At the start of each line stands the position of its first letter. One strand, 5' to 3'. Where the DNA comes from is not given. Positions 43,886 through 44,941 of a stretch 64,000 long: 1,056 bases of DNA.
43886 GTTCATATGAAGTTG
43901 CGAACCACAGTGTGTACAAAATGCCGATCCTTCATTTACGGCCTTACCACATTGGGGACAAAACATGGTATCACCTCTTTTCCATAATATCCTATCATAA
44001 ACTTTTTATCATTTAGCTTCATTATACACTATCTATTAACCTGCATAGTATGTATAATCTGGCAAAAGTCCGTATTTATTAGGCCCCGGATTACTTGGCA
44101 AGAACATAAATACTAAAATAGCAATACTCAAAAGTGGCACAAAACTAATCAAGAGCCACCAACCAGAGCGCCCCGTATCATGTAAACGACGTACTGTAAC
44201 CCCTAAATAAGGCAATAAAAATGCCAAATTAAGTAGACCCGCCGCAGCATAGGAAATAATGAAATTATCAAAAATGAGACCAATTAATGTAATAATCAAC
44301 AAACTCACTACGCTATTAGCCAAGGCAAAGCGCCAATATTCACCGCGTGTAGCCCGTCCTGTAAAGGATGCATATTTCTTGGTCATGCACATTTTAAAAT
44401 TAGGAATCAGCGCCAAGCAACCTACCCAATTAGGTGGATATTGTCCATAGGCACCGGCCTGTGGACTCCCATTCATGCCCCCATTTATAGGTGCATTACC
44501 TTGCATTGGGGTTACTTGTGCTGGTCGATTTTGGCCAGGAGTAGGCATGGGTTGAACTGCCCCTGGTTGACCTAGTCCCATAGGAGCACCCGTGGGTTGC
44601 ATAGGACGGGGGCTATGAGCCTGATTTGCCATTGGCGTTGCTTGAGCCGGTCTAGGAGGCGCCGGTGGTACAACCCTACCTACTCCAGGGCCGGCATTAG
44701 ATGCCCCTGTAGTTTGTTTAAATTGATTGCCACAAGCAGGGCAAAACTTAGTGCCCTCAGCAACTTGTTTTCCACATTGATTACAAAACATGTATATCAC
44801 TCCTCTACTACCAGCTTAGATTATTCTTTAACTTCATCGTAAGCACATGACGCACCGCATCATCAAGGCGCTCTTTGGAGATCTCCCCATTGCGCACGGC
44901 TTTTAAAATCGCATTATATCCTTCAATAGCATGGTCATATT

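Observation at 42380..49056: Tandem cluster of six zinc-ribbon / hypervariable-linker membrane proteins (four DUF805-type) around a GH3 lipoprotein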

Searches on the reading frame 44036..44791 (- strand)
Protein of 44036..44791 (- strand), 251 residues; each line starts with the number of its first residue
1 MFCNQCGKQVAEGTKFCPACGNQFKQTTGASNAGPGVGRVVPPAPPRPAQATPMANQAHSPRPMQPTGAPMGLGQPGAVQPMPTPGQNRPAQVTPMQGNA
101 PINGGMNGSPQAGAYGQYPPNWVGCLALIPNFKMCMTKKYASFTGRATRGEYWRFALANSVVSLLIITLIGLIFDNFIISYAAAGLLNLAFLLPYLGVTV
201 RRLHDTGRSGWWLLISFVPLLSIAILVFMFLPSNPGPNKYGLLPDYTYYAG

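Call 3: search_protein_families(library=pfam, proteins=[window:44036-44791:-], max_evalue=0.01)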
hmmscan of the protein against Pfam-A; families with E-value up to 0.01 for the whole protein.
window:44036-44791:- (251 aa): 6 families
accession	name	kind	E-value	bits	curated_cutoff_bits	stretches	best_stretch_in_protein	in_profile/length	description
PF05656.20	DUF805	-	1.5e-28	99.9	25.7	1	140-241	1-110/111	Protein of unknown function (DUF805)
PF13240.11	Zn_Ribbon_1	-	1.3e-06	28.5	25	1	2-23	1-22/23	zinc-ribbon domain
PF13248.11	Zn_ribbon_3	-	0.00022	21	27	1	3-22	5-24/26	zinc-ribbon domain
PF12773.13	DZR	-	0.00036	21.1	27.3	1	3-25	1-23/45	Double zinc ribbon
PF10571.15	UPF0547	-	0.0054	17.3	29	1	3-25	3-25/26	Uncharacterised protein family UPF0547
PF14803.11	Zn_ribbon_Nudix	-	0.0084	16.5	25.6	0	15-26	1-12/34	Nudix N-terminal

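Call 4: search_protein_families(library=ncbifam, proteins=[window:44036-44791:-], max_evalue=0.01)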
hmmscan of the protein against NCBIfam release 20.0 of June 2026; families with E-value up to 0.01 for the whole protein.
window:44036-44791:- (251 aa): 0 families

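Call 9: find_homologous_proteins(query=window:44036-44791:-)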
Query window:44036-44791:- (251 aa): 1118 proteins with E <= 0.001 among 2166 candidates; the best 120 are listed.
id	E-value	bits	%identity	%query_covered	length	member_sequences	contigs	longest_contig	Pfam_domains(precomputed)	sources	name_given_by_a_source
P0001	3.6e-168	576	100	100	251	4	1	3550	PF13240.12,PF05656.21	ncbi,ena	-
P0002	4.5e-95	336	63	100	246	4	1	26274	PF13240.12,PF05656.21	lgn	-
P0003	3.2e-84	301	60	100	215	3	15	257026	PF13240.12,PF05656.21,PF13248.12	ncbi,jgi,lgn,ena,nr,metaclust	ncbi:MAG: DUF805 domain-containing protein [Veillonella caviae]|nr:DUF805 domain-containing protein 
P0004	9.3e-67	244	46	100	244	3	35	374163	PF13240.12,PF05656.21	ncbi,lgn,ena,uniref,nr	ncbi:MAG: DUF805 domain-containing protein [Veillonella sp.]|uniref:DUF805 domain-containing protein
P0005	9.7e-67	243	47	100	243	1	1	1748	PF13240.12,PF05656.21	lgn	-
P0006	6.2e-65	238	49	100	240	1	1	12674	PF13240.12,PF05656.21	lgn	-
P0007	2.1e-61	226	47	100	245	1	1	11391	PF13240.12,PF05656.21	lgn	-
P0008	2.5e-61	226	43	100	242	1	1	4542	PF13240.12,PF05656.21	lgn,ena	-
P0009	4.2e-44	169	35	99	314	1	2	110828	PF13240.12,PF05656.21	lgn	-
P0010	1.3e-38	151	51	58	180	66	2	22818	PF13240.12,PF05656.21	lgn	-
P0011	3.9e-38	150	44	48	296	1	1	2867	PF13240.12,PF05656.21,PF13248.12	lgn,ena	-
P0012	1.0e-37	148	47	66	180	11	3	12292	PF13240.12,PF05656.21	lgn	-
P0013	2.7e-33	134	49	53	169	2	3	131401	PF05656.21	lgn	-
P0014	2.8e-32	130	34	99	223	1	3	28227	PF13240.12,PF05656.21,PF13248.12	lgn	-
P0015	1.1e-31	129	38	46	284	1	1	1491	PF13240.12,PF05656.21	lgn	-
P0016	3.4e-27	114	42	41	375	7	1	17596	PF13240.12,PF05656.21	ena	-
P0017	2.4e-26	111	38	44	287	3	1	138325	PF05656.21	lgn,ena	-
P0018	3.0e-26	111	46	50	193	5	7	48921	PF13240.12,PF05656.21,PF13248.12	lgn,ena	-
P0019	3.6e-26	110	32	63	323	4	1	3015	PF05656.21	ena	-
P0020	1.2e-25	109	52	44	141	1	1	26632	PF05656.21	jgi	jgi:uncharacterized membrane protein YhaH (DUF805 family)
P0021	1.5e-25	108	53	42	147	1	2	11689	PF05656.21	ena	-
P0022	2.3e-25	108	52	43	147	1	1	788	PF05656.21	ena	-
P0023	2.5e-25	108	46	48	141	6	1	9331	PF05656.21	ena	-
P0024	4.7e-25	107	49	43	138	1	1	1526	PF05656.21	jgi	jgi:uncharacterized membrane protein YhaH (DUF805 family)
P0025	1.2e-24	105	34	63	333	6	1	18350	PF05656.21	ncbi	-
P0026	1.3e-24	105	39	44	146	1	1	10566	PF05656.21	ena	-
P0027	1.3e-24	105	39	44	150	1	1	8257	PF05656.21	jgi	jgi:uncharacterized membrane protein YhaH (DUF805 family)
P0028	2.6e-24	104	48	43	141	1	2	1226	PF05656.21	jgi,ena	jgi:uncharacterized membrane protein YhaH (DUF805 family)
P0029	2.6e-24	104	48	43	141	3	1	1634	PF05656.21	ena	-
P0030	3.1e-24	104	50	45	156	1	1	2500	PF05656.21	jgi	jgi:uncharacterized membrane protein YhaH (DUF805 family)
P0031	3.5e-24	104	46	43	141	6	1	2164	PF05656.21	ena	-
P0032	5.9e-24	103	52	44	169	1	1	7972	PF05656.21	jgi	jgi:uncharacterized membrane protein YhaH (DUF805 family)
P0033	6.1e-24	103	43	67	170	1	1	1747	PF05656.21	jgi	jgi:uncharacterized membrane protein YhaH (DUF805 family)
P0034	7.0e-24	103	50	45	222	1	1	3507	PF05656.21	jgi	jgi:uncharacterized membrane protein YhaH (DUF805 family)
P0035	8.6e-24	103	49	43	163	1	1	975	PF05656.21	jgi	jgi:uncharacterized membrane protein YhaH (DUF805 family)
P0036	1.2e-23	102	44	47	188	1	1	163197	PF05656.21,PF10708.15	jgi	-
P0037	2.2e-23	101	50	44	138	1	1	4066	PF05656.21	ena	-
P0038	2.6e-23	101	46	43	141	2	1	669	PF05656.21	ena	-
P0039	2.8e-23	101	45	43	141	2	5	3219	PF05656.21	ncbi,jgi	jgi:uncharacterized membrane protein YhaH (DUF805 family)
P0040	2.8e-23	101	41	65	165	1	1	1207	PF05656.21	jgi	jgi:uncharacterized membrane protein YhaH (DUF805 family)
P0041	3.4e-23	101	47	43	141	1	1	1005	PF05656.21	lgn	-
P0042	3.4e-23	101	45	43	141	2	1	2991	PF05656.21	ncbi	-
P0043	3.6e-23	101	39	58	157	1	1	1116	PF05656.21,PF19779.5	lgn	-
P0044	4.2e-23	100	49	44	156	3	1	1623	PF05656.21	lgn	-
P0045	4.9e-23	100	45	53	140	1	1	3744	PF05656.21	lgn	-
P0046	5.1e-23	100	49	44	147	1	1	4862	PF05656.21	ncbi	-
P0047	6.2e-23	100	47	44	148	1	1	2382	PF05656.21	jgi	jgi:uncharacterized membrane protein YhaH (DUF805 family)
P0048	7.0e-23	100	50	43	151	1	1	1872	PF05656.21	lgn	-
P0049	7.9e-23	99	48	44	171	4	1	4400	PF05656.21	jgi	-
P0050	8.0e-23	99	40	49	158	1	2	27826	PF05656.21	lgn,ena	-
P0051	8.0e-23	99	49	46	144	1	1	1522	PF05656.21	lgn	-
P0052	8.9e-23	99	51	41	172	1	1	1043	PF13240.12,PF05656.21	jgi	jgi:uncharacterized membrane protein YhaH (DUF805 family)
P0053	9.9e-23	99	49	46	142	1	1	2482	PF05656.21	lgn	-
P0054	1.0e-22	99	48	46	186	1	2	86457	PF13240.12,PF05656.21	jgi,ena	jgi:uncharacterized membrane protein YhaH (DUF805 family)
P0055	1.0e-22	99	45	47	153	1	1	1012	PF05656.21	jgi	jgi:uncharacterized membrane protein YhaH (DUF805 family)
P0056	1.1e-22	99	45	47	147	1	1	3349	PF05656.21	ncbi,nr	ncbi:MAG: hypothetical protein QOF40_1783 [Actinomycetota bacterium]|nr:hypothetical protein [Actino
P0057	1.1e-22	99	43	49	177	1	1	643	PF05656.21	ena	-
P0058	1.3e-22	99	48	44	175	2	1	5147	PF05656.21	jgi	-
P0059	1.3e-22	99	37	41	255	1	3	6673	PF05656.21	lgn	-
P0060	1.4e-22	99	47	44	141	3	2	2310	PF05656.21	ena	-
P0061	1.4e-22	99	49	45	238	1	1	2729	PF05656.21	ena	-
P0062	1.5e-22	99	48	47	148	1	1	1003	PF05656.21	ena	-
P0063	1.7e-22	98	47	44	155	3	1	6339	PF05656.21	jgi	jgi:uncharacterized membrane protein YhaH (DUF805 family)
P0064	1.7e-22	98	48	44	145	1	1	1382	PF05656.21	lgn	-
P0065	1.8e-22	98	46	43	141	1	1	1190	PF05656.21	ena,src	-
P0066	1.9e-22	98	48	44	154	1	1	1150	PF05656.21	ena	-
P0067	1.9e-22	98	48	43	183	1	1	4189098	PF13240.12,PF05656.21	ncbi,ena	-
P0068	2.6e-22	98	48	44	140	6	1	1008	PF05656.21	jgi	-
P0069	2.6e-22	98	48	44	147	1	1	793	PF05656.21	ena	-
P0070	2.9e-22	98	45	48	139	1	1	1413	PF05656.21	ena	-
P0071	2.9e-22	98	50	44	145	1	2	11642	PF05656.21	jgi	jgi:uncharacterized membrane protein YhaH (DUF805 family)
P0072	2.9e-22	98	47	44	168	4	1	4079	PF13240.12,PF05656.21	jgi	jgi:uncharacterized membrane protein YhaH (DUF805 family)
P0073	3.0e-22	98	39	73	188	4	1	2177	PF05656.21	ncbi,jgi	jgi:uncharacterized membrane protein YhaH (DUF805 family)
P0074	3.0e-22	98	46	43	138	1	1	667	PF05656.21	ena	-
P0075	3.1e-22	98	45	43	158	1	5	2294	PF05656.21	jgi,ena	-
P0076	3.1e-22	98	48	45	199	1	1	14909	PF05656.21,PF10708.15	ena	-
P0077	3.7e-22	97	43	45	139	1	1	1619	PF05656.21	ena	-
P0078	3.7e-22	97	48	44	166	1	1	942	PF05656.21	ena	-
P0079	4.2e-22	97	53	44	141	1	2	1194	PF05656.21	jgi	jgi:uncharacterized membrane protein YhaH (DUF805 family)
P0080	4.2e-22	97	48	45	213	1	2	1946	PF05656.21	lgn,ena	-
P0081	4.2e-22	97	46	44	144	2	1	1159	PF05656.21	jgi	jgi:uncharacterized membrane protein YhaH (DUF805 family)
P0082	5.2e-22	97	42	46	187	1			PF05656.21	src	-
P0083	5.8e-22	97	42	69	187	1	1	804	PF05656.21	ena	-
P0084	6.1e-22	97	46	43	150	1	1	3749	PF05656.21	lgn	-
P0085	6.4e-22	97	47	47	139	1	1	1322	PF05656.21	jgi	jgi:uncharacterized membrane protein YhaH (DUF805 family)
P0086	6.4e-22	96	39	43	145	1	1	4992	PF05656.21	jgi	-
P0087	7.4e-22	96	45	45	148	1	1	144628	PF05656.21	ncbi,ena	-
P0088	7.8e-22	96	46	43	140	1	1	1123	PF05656.21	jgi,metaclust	jgi:uncharacterized membrane protein YhaH (DUF805 family)|metaclust:\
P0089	8.4e-22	96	49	43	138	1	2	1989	PF05656.21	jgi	jgi:uncharacterized membrane protein YhaH (DUF805 family)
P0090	8.5e-22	96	46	44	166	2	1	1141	PF13240.12,PF05656.21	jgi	jgi:uncharacterized membrane protein YhaH (DUF805 family)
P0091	8.8e-22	96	47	42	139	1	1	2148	PF05656.21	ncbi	-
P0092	9.1e-22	96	47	45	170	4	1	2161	PF05656.21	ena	-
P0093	9.8e-22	96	47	41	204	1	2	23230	PF05656.21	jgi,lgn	-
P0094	9.9e-22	96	44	43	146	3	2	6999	PF05656.21,PF18936.6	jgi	jgi:uncharacterized membrane protein YhaH (DUF805 family)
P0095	1.0e-21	96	44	43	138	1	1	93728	PF05656.21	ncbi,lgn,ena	-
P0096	1.1e-21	96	40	45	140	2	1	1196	PF05656.21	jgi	jgi:uncharacterized membrane protein YhaH (DUF805 family)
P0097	1.1e-21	96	47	46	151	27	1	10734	PF05656.21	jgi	jgi:uncharacterized membrane protein YhaH (DUF805 family)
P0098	1.3e-21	96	43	47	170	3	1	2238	PF05656.21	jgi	jgi:uncharacterized membrane protein YhaH (DUF805 family)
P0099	1.3e-21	96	46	44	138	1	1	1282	PF05656.21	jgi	jgi:uncharacterized membrane protein YhaH (DUF805 family)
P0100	1.4e-21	95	48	44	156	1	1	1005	PF13240.12,PF05656.21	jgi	jgi:uncharacterized membrane protein YhaH (DUF805 family)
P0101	1.4e-21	95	47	47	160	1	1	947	PF05656.21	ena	-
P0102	1.5e-21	95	47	43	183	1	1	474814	PF05656.21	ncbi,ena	-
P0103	1.5e-21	95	50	41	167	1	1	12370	PF05656.21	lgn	-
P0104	1.6e-21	95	47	43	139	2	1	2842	PF05656.21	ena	-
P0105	1.7e-21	95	46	43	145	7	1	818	PF05656.21,PF18936.6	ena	-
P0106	1.7e-21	95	45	44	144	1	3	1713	PF05656.21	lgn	-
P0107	1.9e-21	95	45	43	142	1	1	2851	PF05656.21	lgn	-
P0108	1.9e-21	95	45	46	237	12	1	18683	PF13240.12,PF05656.21,PF13248.12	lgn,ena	-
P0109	2.1e-21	95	45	43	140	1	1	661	PF05656.21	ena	-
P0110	2.2e-21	95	46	43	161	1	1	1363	PF13240.12,PF05656.21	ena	-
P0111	2.2e-21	95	47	44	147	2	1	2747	PF05656.21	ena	-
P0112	2.4e-21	95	43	45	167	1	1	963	PF05656.21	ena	-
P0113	2.5e-21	95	45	44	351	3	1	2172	PF13508.14,PF05656.21,PF00583.32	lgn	-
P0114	2.8e-21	94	40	45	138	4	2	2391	PF05656.21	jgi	jgi:uncharacterized membrane protein YhaH (DUF805 family)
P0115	2.8e-21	94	49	44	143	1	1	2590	PF05656.21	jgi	jgi:uncharacterized membrane protein YhaH (DUF805 family)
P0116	2.8e-21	94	40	45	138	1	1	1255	PF05656.21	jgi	jgi:uncharacterized membrane protein YhaH (DUF805 family)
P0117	3.1e-21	94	48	46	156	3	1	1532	PF13240.12,PF05656.21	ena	-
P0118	3.1e-21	94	42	60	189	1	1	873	PF05656.21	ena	-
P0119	3.3e-21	94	40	65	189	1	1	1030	PF05656.21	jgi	jgi:uncharacterized membrane protein YhaH (DUF805 family)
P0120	3.4e-21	94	43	43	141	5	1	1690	PF05656.21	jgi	jgi:uncharacterized membrane protein YhaH (DUF805 family)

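Call 10: find_encoding_contigs(protein=P0003, flank=10000, max_places=3)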
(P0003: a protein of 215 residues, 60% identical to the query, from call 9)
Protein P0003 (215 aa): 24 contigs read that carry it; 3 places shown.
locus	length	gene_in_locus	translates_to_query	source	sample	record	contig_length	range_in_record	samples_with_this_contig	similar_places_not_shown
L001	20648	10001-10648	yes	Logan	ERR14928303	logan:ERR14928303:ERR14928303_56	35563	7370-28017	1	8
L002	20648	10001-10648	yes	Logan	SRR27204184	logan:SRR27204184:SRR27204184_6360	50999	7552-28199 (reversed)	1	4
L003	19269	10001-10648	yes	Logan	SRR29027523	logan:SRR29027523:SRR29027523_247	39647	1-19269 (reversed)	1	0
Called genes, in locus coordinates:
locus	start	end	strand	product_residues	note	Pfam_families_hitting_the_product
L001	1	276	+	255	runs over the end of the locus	PF00106:adh_short, PF01370:Epimerase, PF08659:KR, PF23441:SDR, PF13561:adh_short_C2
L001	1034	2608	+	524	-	PF00682:HMGL-like, PF22617:HCS_D2, PF08502:LeuA_dimer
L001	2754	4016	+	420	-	PF00330:Aconitase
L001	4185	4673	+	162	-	PF00694:Aconitase_C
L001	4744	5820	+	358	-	PF00180:Iso_dh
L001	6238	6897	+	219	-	-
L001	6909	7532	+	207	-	PF13240:Zn_Ribbon_1 (weak), PF05656:DUF805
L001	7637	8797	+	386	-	-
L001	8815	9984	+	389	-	PF00933:Glyco_hydro_3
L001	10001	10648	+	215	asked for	PF13240:Zn_Ribbon_1, PF13248:Zn_ribbon_3 (weak), PF05656:DUF805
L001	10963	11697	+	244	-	PF12773:DZR (faint), PF13240:Zn_Ribbon_1, PF13248:Zn_ribbon_3 (weak), PF05656:DUF805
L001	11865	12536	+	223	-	PF12773:DZR (faint), PF13240:Zn_Ribbon_1, PF13248:Zn_ribbon_3 (weak), PF05656:DUF805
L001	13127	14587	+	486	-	PF17099:TrpP (weak), PF02463:SMC_N, PF00005:ABC_tran, PF13304:AAA_21 (weak)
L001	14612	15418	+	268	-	PF00005:ABC_tran, PF13304:AAA_21 (weak)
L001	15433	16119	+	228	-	PF02361:CbiQ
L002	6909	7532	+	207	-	PF13240:Zn_Ribbon_1 (weak), PF05656:DUF805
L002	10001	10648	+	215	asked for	PF13240:Zn_Ribbon_1, PF13248:Zn_ribbon_3 (weak), PF05656:DUF805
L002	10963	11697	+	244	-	PF12773:DZR (faint), PF13240:Zn_Ribbon_1, PF13248:Zn_ribbon_3 (weak), PF05656:DUF805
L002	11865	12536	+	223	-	PF12773:DZR (faint), PF13240:Zn_Ribbon_1, PF13248:Zn_ribbon_3 (weak), PF05656:DUF805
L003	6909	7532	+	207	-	PF13240:Zn_Ribbon_1 (weak), PF05656:DUF805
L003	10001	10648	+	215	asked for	PF13240:Zn_Ribbon_1, PF13248:Zn_ribbon_3 (weak), PF05656:DUF805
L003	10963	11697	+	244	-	PF12773:DZR (faint), PF13240:Zn_Ribbon_1, PF13248:Zn_ribbon_3 (weak), PF05656:DUF805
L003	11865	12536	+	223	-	PF12773:DZR (faint), PF13240:Zn_Ribbon_1, PF13248:Zn_ribbon_3 (weak), PF05656:DUF805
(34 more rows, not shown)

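Call 11: find_encoding_contigs(protein=P0004, flank=10000, max_places=3)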
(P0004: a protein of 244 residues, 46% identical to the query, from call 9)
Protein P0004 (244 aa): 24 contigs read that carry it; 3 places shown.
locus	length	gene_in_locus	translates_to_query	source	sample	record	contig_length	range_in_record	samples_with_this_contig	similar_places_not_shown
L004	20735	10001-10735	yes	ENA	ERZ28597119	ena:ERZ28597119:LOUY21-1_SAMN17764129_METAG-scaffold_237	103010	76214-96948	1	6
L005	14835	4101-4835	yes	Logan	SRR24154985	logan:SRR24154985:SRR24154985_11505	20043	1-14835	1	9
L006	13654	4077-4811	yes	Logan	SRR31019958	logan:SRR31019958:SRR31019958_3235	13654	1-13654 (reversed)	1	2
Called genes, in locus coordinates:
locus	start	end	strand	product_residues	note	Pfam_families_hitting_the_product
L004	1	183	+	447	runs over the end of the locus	PF13449:Phytase-like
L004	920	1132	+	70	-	-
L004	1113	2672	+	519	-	PF00682:HMGL-like, PF22617:HCS_D2, PF08502:LeuA_dimer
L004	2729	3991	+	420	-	PF00330:Aconitase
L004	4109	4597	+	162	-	PF00694:Aconitase_C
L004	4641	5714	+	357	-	PF00180:Iso_dh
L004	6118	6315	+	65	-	-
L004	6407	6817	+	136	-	-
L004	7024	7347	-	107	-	-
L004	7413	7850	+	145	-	PF05656:DUF805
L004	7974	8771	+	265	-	-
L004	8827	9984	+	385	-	PF00933:Glyco_hydro_3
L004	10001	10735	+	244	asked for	PF13240:Zn_Ribbon_1, PF05656:DUF805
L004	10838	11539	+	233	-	PF13240:Zn_Ribbon_1, PF13248:Zn_ribbon_3 (weak), PF05656:DUF805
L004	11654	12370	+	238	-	PF13240:Zn_Ribbon_1, PF05656:DUF805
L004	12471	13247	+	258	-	PF13240:Zn_Ribbon_1, PF13248:Zn_ribbon_3 (weak), PF05656:DUF805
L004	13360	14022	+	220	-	PF13240:Zn_Ribbon_1, PF13248:Zn_ribbon_3 (weak), PF05656:DUF805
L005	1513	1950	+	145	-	PF05656:DUF805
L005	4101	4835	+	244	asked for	PF13240:Zn_Ribbon_1, PF05656:DUF805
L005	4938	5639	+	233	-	PF13240:Zn_Ribbon_1, PF13248:Zn_ribbon_3 (weak), PF05656:DUF805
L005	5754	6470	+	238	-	PF13240:Zn_Ribbon_1, PF05656:DUF805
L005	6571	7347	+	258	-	PF13240:Zn_Ribbon_1, PF13248:Zn_ribbon_3 (weak), PF05656:DUF805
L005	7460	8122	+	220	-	PF13240:Zn_Ribbon_1, PF13248:Zn_ribbon_3 (weak), PF05656:DUF805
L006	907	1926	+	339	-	PF05656:DUF805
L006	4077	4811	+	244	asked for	PF13240:Zn_Ribbon_1, PF05656:DUF805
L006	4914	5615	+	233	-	PF13240:Zn_Ribbon_1, PF13248:Zn_ribbon_3 (weak), PF05656:DUF805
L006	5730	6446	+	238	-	PF13240:Zn_Ribbon_1, PF05656:DUF805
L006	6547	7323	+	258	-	PF13240:Zn_Ribbon_1, PF13248:Zn_ribbon_3 (weak), PF05656:DUF805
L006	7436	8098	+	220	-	PF13240:Zn_Ribbon_1, PF13248:Zn_ribbon_3 (weak), PF05656:DUF805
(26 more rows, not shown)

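Call 12: find_encoding_contigs(protein=P0002, flank=10000, max_places=2)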
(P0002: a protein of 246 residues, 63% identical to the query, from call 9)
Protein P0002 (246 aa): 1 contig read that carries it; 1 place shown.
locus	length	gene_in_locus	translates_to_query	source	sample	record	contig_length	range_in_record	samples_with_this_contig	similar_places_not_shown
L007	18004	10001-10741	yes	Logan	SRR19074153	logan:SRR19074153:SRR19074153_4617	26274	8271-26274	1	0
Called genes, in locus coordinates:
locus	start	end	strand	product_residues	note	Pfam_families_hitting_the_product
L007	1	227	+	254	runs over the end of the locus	PF00106:adh_short, PF01370:Epimerase, PF08659:KR, PF23441:SDR (weak), PF13561:adh_short_C2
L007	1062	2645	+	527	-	PF00682:HMGL-like, PF22617:HCS_D2, PF08502:LeuA_dimer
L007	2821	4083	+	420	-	PF00330:Aconitase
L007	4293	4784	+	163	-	PF00694:Aconitase_C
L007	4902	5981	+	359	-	PF00180:Iso_dh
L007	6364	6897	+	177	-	PF13248:Zn_ribbon_3 (faint)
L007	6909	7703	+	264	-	PF13240:Zn_Ribbon_1, PF05656:DUF805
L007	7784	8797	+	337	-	-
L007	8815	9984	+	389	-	PF00933:Glyco_hydro_3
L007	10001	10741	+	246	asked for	PF13240:Zn_Ribbon_1 (weak), PF05656:DUF805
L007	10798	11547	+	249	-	PF12773:DZR (faint), PF13240:Zn_Ribbon_1 (weak), PF05656:DUF805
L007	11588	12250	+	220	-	PF12773:DZR (faint), PF13240:Zn_Ribbon_1, PF13248:Zn_ribbon_3 (weak), PF05656:DUF805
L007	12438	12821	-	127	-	PF02261:Asp_decarbox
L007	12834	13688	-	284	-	PF02569:Pantoate_ligase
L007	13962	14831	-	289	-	PF02548:Pantoate_transf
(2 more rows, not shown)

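Call 13: search_solved_structures(query=window:44036-44791:-, max_evalue=1)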
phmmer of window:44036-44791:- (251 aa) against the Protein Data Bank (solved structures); distinct sequences matched with E-value up to 1: 0.

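Call 39: find_encoding_contigs(protein=P0009, flank=8000, max_places=1)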
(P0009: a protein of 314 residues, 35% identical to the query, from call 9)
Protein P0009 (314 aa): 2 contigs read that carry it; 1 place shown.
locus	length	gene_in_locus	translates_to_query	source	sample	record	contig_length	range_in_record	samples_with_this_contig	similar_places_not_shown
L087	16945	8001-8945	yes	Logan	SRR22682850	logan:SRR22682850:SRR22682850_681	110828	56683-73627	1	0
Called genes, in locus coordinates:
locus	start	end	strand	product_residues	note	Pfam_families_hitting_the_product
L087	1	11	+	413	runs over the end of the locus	PF03313:SDH_alpha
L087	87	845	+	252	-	PF00106:adh_short, PF01370:Epimerase (weak), PF08659:KR, PF23441:SDR (weak), PF13561:adh_short_C2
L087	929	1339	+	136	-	PF05656:DUF805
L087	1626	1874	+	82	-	-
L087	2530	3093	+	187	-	PF13240:Zn_Ribbon_1, PF13248:Zn_ribbon_3 (weak), PF05656:DUF805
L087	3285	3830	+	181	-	-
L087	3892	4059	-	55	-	-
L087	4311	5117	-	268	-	PF03747:ADP_ribosyl_GH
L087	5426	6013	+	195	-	-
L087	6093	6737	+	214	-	-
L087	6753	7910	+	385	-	PF00933:Glyco_hydro_3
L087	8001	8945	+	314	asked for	PF13240:Zn_Ribbon_1, PF05656:DUF805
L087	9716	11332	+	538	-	PF00682:HMGL-like, PF22617:HCS_D2, PF08502:LeuA_dimer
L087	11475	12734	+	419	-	PF00330:Aconitase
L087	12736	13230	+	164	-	PF00694:Aconitase_C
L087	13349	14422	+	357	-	PF00180:Iso_dh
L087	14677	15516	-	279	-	PF02548:Pantoate_transf, PF13714:PEP_mutase (weak)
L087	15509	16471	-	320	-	PF10727:Rossmann-like, PF03807:F420_oxidored, PF10728:DUF2520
